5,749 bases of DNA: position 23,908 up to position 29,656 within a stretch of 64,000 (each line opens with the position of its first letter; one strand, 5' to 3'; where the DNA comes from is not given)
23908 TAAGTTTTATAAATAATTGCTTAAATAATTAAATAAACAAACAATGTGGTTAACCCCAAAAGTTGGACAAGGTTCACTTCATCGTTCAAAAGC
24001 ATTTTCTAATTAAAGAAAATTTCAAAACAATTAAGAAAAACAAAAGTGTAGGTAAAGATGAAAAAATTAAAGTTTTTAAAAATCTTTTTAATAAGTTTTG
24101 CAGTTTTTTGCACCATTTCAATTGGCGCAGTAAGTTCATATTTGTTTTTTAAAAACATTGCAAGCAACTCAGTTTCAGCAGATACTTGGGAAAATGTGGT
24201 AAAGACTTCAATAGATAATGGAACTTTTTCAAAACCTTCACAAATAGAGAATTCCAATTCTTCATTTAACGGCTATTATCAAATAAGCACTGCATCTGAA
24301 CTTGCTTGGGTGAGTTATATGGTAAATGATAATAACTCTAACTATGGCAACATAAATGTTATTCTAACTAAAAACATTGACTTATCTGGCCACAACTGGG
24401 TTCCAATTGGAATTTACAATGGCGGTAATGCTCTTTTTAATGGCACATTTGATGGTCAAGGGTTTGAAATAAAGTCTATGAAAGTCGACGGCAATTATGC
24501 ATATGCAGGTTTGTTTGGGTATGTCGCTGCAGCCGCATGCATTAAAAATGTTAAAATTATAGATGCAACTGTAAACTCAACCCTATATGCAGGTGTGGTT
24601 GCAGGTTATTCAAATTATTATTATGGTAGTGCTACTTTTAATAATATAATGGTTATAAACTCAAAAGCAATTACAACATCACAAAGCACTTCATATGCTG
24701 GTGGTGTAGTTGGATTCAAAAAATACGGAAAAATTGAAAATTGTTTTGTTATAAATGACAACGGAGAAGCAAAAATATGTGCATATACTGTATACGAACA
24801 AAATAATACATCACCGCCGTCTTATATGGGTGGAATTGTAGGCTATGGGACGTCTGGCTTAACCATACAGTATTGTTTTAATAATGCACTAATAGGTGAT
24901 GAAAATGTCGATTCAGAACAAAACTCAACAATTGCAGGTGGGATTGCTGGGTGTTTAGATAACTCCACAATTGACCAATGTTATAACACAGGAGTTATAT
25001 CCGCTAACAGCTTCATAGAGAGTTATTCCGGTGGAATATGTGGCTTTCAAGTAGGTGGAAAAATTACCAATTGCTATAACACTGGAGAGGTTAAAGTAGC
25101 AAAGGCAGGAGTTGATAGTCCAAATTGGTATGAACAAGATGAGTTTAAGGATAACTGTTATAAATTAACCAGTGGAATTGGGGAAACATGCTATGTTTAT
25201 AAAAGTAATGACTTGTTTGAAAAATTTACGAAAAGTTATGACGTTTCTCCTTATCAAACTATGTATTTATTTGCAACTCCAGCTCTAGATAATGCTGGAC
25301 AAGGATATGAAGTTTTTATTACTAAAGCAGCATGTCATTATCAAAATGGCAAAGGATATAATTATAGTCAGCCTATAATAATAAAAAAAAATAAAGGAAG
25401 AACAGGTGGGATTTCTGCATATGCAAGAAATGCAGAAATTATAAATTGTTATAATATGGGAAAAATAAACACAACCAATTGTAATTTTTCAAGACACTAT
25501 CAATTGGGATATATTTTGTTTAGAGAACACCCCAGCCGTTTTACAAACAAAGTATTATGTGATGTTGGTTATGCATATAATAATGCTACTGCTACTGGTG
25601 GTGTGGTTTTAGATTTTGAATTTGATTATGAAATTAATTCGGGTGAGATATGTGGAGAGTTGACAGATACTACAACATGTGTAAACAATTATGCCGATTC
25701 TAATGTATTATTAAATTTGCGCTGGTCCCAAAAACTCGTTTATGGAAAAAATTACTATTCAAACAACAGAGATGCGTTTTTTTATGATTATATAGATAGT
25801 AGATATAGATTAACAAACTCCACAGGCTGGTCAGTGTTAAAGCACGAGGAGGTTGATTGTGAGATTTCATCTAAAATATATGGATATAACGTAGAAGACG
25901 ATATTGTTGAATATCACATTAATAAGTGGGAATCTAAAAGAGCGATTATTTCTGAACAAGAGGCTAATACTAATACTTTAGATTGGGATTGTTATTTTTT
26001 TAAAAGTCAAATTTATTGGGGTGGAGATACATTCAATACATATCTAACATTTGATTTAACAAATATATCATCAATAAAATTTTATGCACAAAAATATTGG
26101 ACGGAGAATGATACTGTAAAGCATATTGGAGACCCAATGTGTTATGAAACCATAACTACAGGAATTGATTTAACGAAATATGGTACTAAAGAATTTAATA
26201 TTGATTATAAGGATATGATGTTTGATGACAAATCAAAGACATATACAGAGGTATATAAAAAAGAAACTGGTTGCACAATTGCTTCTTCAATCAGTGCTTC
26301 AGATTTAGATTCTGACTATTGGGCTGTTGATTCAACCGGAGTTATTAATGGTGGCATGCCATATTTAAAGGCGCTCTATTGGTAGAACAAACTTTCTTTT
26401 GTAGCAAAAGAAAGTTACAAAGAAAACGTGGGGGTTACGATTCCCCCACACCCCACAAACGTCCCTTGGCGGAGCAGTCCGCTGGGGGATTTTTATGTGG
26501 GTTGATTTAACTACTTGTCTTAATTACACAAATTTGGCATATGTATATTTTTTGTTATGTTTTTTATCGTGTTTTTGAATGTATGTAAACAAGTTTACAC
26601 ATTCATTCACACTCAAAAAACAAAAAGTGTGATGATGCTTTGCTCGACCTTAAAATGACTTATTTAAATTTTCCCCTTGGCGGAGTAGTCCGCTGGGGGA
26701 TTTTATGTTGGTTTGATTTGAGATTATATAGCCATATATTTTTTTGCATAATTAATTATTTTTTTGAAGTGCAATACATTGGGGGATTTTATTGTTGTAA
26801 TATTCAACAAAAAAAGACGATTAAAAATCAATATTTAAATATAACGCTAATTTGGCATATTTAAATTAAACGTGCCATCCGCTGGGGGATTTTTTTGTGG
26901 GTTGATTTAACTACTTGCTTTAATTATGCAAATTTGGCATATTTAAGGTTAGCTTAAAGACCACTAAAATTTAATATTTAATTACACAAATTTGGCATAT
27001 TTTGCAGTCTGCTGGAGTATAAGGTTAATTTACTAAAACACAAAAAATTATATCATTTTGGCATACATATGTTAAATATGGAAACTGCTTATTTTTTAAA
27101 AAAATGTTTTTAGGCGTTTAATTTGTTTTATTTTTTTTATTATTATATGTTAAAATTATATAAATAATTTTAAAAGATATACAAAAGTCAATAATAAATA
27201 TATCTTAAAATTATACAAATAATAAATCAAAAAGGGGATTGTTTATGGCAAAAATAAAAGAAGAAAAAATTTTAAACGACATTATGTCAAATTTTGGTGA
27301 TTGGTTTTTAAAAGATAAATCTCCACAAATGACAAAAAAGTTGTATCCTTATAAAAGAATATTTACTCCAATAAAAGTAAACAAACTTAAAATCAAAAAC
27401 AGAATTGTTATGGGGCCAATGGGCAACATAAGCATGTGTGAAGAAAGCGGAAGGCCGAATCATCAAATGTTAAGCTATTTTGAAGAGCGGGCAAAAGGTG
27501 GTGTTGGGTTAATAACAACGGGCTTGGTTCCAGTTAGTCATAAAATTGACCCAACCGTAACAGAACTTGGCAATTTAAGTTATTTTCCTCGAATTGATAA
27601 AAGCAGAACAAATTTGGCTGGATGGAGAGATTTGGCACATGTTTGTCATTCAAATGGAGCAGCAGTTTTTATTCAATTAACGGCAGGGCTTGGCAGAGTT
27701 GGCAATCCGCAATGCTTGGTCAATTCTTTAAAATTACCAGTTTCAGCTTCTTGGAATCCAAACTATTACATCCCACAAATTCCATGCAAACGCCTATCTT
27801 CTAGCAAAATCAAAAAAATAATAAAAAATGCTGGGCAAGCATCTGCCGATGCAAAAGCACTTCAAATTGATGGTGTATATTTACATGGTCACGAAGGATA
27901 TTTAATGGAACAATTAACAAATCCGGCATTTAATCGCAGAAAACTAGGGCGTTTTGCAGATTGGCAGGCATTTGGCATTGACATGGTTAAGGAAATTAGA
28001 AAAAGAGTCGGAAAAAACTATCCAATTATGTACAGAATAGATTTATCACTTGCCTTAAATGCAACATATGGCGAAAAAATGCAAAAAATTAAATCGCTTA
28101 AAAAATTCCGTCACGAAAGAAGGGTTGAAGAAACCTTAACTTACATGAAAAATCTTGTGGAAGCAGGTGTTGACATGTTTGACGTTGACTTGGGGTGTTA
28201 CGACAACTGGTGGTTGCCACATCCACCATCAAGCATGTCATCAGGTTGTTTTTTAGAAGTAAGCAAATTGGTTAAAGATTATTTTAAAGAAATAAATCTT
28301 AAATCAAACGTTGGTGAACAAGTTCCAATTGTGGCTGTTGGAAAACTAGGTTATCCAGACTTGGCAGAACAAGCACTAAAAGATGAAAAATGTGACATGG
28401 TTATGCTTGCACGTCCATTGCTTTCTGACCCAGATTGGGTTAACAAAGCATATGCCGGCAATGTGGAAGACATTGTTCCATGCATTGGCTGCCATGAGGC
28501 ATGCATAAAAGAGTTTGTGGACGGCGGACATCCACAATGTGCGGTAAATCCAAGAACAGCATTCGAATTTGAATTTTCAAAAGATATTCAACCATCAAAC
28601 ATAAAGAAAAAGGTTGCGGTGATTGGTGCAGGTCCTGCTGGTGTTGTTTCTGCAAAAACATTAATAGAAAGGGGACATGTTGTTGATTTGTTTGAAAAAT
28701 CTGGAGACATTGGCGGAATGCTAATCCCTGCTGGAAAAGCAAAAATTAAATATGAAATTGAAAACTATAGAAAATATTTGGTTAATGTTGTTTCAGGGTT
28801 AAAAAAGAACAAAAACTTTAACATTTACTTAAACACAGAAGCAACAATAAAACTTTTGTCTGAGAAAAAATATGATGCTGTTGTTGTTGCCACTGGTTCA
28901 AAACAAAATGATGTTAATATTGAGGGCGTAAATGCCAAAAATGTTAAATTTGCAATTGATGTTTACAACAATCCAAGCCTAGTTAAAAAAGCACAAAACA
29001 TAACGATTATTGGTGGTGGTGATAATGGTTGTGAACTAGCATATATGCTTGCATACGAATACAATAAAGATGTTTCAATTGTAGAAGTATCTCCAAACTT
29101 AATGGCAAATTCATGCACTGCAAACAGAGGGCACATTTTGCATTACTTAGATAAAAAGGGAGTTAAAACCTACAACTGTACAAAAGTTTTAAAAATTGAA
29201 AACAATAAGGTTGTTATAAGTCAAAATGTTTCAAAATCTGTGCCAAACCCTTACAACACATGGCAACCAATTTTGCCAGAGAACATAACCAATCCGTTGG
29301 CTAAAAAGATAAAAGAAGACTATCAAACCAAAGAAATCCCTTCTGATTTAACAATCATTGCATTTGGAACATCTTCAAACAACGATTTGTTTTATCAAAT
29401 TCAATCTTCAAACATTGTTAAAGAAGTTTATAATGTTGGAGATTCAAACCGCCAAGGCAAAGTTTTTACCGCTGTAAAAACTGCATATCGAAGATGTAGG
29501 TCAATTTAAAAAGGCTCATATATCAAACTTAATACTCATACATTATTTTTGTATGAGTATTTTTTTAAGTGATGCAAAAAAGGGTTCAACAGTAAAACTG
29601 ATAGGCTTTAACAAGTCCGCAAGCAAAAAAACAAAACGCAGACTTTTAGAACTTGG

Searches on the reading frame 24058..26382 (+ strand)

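Call 28: search_protein_families(library=pfam, proteins=[window:24058-26382:+], max_evalue=0.001)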
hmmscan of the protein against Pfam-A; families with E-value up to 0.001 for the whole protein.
window:24058-26382:+ (775 aa): 1 family
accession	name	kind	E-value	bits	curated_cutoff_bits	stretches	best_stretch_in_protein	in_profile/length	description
PF07581.17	Glug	-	8.1e-06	26.3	20.5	0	322-345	3-27/28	The GLUG motif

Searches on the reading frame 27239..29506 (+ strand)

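Call 28: search_protein_families(library=pfam, proteins=[window:27239-29506:+], max_evalue=0.001)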
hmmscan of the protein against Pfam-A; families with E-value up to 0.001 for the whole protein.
window:27239-29506:+ (756 aa): 11 families
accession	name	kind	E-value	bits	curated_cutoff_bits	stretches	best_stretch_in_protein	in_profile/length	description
PF00724.26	Oxidored_FMN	-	2.1e-38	132.9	27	2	41-303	2-263/342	NADH:flavin oxidoreductase / NADH oxidase family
PF07992.20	Pyr_redox_2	-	6.2e-28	98.5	26.1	1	457-718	1-244/291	Pyridine nucleotide-disulphide oxidoreductase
PF00070.33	Pyr_redox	-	4.5e-12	46.7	22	1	588-657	2-70/82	Pyridine nucleotide-disulphide oxidoreductase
PF13450.12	NAD_binding_8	-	5e-09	36.8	21.9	1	461-494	1-34/68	NAD(P)-binding Rossmann-like domain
PF03486.20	HI0933_like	-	1.5e-07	31.6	50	1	458-527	2-69/244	HI0933-like protein Rossmann domain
PF01266.30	DAO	-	4.7e-06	26.8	27.9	0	458-492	1-35/353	FAD dependent oxidoreductase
PF00743.25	FMO-like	-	9.2e-06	24.8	22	1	456-495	1-40/532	Flavin-binding monooxygenase-like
PF13738.12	Pyr_redox_3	-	7.1e-05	22.6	30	0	546-659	126-244/305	Pyridine nucleotide-disulphide oxidoreductase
PF01134.28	GIDA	-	0.0004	20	22.1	0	458-494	1-38/391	Glucose inhibited division protein A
PF12831.13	FAD_oxidored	-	0.00097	19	27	0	459-498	2-41/416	FAD dependent oxidoreductase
PF01494.25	FAD_binding_3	-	0.00099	18.9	22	0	458-487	3-32/349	FAD binding domain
